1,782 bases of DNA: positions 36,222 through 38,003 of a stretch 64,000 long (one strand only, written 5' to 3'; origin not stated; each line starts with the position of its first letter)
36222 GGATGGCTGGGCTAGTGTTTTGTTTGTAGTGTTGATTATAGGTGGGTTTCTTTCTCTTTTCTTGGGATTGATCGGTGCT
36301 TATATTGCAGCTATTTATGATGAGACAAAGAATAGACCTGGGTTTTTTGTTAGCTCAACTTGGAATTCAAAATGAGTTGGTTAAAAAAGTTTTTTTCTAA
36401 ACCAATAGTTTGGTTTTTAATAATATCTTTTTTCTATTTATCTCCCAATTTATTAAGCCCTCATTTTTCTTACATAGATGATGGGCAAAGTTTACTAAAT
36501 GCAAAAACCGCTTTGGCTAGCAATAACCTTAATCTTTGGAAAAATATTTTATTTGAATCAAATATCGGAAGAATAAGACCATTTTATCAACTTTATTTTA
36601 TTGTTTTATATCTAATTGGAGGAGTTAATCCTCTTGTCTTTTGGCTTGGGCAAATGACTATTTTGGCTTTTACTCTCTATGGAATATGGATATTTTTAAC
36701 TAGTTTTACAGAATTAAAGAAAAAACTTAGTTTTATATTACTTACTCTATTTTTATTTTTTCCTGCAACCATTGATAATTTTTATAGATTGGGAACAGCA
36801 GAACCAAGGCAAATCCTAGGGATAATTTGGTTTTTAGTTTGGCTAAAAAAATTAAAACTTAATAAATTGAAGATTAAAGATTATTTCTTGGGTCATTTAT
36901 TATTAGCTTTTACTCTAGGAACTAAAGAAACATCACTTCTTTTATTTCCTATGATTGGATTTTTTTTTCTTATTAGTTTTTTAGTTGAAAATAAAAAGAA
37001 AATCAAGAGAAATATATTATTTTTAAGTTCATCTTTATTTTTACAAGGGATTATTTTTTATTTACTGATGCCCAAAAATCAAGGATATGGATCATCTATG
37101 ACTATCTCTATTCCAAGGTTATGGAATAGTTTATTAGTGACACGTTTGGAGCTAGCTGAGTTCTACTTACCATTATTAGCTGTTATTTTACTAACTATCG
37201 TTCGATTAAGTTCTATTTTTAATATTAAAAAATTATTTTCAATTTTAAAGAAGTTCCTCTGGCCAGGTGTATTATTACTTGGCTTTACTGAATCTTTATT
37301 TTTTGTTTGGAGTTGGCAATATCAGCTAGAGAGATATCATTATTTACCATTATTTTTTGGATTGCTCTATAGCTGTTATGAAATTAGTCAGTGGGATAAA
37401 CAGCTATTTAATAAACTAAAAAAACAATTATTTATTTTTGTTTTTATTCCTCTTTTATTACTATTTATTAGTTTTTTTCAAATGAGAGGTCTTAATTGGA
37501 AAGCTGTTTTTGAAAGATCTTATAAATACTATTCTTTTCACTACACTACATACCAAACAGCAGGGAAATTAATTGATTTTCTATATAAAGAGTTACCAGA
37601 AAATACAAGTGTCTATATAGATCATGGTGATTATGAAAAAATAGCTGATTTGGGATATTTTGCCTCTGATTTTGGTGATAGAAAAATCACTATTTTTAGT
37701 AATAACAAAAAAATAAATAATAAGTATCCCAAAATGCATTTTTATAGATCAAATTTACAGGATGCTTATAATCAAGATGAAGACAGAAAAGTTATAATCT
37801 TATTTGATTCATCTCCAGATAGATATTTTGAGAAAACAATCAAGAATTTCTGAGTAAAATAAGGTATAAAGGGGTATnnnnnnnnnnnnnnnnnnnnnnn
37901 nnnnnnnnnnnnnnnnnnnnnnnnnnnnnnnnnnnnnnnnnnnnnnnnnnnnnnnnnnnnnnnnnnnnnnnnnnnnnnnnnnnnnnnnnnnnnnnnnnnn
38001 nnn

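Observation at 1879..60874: Fourteen GT-C-type membrane glycosyltransferase candidates packed into one 59-kb locus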

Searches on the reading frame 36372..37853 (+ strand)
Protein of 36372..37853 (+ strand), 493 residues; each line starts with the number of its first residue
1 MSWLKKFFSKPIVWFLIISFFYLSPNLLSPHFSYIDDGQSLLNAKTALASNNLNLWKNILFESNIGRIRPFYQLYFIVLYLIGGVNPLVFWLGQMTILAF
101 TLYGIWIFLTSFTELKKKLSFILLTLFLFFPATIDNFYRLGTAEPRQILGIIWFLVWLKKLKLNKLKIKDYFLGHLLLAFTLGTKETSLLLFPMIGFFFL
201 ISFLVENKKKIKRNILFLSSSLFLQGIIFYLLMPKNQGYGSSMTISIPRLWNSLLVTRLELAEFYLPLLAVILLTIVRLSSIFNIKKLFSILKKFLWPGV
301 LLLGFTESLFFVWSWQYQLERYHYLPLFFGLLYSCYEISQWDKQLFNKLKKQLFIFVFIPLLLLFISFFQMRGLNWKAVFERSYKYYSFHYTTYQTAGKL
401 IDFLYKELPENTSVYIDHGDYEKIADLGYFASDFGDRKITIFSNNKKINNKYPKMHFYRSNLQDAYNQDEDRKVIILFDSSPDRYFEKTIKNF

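Call 5: search_protein_families(library=pfam, max_evalue=0.01, proteins=[window:36372-37853:+])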
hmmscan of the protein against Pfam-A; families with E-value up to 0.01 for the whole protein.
window:36372-37853:+ (493 aa): 0 families

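Call 11: search_protein_families(library=ncbifam, max_evalue=0.01, proteins=[window:36372-37853:+])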
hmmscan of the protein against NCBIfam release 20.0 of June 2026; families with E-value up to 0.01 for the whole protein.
window:36372-37853:+ (493 aa): 0 families

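Call 19: find_homologous_proteins(query=window:36372-37853:+, max_evalue=0.001)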
Query window:36372-37853:+ (493 aa): 7 proteins with E <= 0.001 among 8000 candidates.
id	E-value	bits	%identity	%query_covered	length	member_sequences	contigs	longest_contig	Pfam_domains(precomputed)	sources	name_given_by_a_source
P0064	1.1e-244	832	75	100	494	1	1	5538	-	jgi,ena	-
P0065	1.4e-169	584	56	99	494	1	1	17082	-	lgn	-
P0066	1.5e-166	574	54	99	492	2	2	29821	-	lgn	-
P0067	4.2e-95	338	49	69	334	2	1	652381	-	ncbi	ncbi:MAG: hypothetical protein ACOZAK_02225 [Patescibacteria group bacterium]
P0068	5.7e-52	196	31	68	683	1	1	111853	-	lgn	-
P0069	2.0e-41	161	30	95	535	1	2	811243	-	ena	-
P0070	1.2e-4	40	26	81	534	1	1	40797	-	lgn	-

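Call 39: predict_structure(alignment_id=A4)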
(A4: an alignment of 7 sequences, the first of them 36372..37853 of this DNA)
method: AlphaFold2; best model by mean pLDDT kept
length: 493 residues; sequences in the alignment: 7
mean_pLDDT: 80.0   pTM: 0.83
mean pLDDT of the five models: 80.0, 75.4, 66.6, 63.9, 62.6
residues with pLDDT >= 90: 134; 70-90: 243; 50-70: 112; < 50: 4
segments of 3 or more residues with pLDDT < 50: 491-493
pLDDT, mean of each block of 10 residues (from residue 1): 87 91 89 68 89 89 79 93 90 94 90 81 80 83 89 95 91 96 89 94 92 95 93 70 76 73 70 73 70 88 89 76 86 84 68 71 64 64 82 80 80 76 69 70 69 56 64 72 55 44
secondary structure, 60 per line:
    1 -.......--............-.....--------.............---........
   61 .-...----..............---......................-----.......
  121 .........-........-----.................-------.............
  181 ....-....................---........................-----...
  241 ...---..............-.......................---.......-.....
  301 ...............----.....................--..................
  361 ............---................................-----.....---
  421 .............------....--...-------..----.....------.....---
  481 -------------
elements in order: H2-8 H11-22 H24-28 H37-49 H53-61 H70-83 H87-108 H114-129 H131-138 H144-160 H168-184 H186-205 H209-232 H238-242 H247-260 H262-284 H288-294 H296-314 H320-340 H343-372 H376-407 E413-417 H421-433 E440-443 H462-466 E473-477

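Call 49: fold_search(model_id=the predicted structure, library=pdb)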
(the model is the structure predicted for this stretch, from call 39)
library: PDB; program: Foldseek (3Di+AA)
matches with E <= 10: 210; with E <= 0.001: 4
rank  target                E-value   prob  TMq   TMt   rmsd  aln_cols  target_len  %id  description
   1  7oci_F                1.9e-04  1.00  0.45  0.37  11.1       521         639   12  Cryo-EM structure of yeast Ost6p containing oligosaccharyltransferase complex (released 2022-02-16)
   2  5f15                  2.7e-04  1.00  0.47  0.43   9.9       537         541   11  Crystal Structure of ArnT from Cupriavidus metallidurans bound to Undecaprenyl phosphate (released 2016-02-17)
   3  8agc_A                3.9e-04  1.00  0.44  0.33  16.5       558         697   11  Structure of yeast oligosaccharylransferase complex with lipid-linked oligosaccharide and non-acceptor peptide bound (released 2022-12-07)
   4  8age_A                6.4e-04  1.00  0.45  0.36   8.7       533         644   11  Structure of yeast oligosaccharylransferase complex with acceptor peptide bound (released 2022-12-07)
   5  6s7o_A                1.0e-03  1.00  0.44  0.35  12.4       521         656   11  Cryo-EM structure of human oligosaccharyltransferase complex OST-A (released 2019-12-18)
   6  8b6l_I                1.4e-03  1.00  0.38  0.29  19.1       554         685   13  Subtomogram average of the human Sec61-TRAP-OSTA-translocon (released 2022-12-07)
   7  8agb_A                2.0e-03  1.00  0.44  0.36  11.8       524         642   11  Structure of yeast oligosaccharylransferase complex with lipid-linked oligosaccharide bound (released 2022-12-07)
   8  6c26_A                2.6e-03  1.00  0.46  0.37  12.9       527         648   12  The Cryo-EM structure of a eukaryotic oligosaccharyl transferase complex (released 2018-01-31)
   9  7zlh_A                2.8e-03  1.00  0.48  0.38   9.5       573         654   11  Cryo-EM structure of C-mannosyltransferase CeDPY19, in apo state, bound to CMT2-Fab and anti-Fab nanobody (released 2023-01-11)
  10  9n9j_I                3.1e-03  1.00  0.42  0.32  15.5       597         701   12  Structure of a GRP94 folding intermediate engaged with a CCDC134- and FKBP11-bound secretory translocon (released 2025-11-19)
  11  7zli_A                4.2e-03  1.00  0.49  0.39   9.3       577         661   11  Cryo-EM structure of C-mannosyltransferase CeDPY19, in complex with Dol25-P-Man and bound to CMT2-Fab and anti-Fab nan (released 2023-01-11)
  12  6s7t_A                5.0e-03  1.00  0.41  0.31  13.6       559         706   10  Cryo-EM structure of human oligosaccharyltransferase complex OST-B (released 2019-12-18)
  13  5gmy_A                5.4e-03  1.00  0.41  0.26  15.9       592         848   12  Crystal structure of the Archaeoglobus fulgidus oligosaccharyltransferase (O29867_ARCFU) tethered with an acceptor pep (released 2017-02-01)
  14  5ezm                  5.9e-03  1.00  0.46  0.43   9.8       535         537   11  Crystal Structure of ArnT from Cupriavidus metallidurans in the apo state (released 2016-02-17)
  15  9dlh                  7.2e-03  1.00  0.44  0.38   9.3       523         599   12  donor substrate analog-bound AftB (released 2025-06-25)
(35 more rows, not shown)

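Call 60: find_encoding_contigs(protein=P0067, flank=10000, max_places=1)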
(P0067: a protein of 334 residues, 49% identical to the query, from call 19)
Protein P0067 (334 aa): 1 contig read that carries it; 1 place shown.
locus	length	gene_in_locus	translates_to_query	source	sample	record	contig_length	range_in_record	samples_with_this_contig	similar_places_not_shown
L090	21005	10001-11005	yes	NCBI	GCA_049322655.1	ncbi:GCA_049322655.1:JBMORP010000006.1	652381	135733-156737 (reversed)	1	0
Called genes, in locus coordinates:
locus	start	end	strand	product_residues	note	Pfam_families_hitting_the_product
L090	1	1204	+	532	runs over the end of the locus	PF13231:PMT_2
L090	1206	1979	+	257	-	PF00535:Glycos_transf_2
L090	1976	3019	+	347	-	PF13439:Glyco_transf_4, PF00534:Glycos_transf_1, PF20706:GT4-conflict, PF13692:Glyco_trans_1_4, PF13524:Glyco_trans_1_2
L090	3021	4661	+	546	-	PF11847:GT-C_AftD (weak)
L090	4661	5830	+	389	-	-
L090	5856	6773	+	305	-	PF00106:adh_short (weak), PF01073:3Beta_HSD, PF01370:Epimerase, PF02719:Polysacc_synt_2, PF04321:RmlD_sub_bind, PF05368:NmrA (weak), PF13460:NAD_binding_10, PF16363:GDP_Man_Dehyd, +1 more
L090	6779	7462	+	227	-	PF00535:Glycos_transf_2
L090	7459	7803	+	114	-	PF10066:DUF2304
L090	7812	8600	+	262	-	PF00535:Glycos_transf_2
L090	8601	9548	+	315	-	PF00535:Glycos_transf_2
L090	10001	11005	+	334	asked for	-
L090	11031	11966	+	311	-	PF04321:RmlD_sub_bind (faint), PF01073:3Beta_HSD (faint), PF01370:Epimerase, PF02719:Polysacc_synt_2 (faint), PF07993:NAD_binding_4 (faint), PF16363:GDP_Man_Dehyd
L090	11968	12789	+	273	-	PF01061:ABC2_membrane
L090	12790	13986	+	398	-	PF00005:ABC_tran, PF13304:AAA_21 (faint), PF14524:Wzt_C (weak)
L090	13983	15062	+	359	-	PF01041:DegT_DnrJ_EryC1, PF00266:Aminotran_5, PF01053:Cys_Met_Meta_PP, PF01212:Beta_elim_lyase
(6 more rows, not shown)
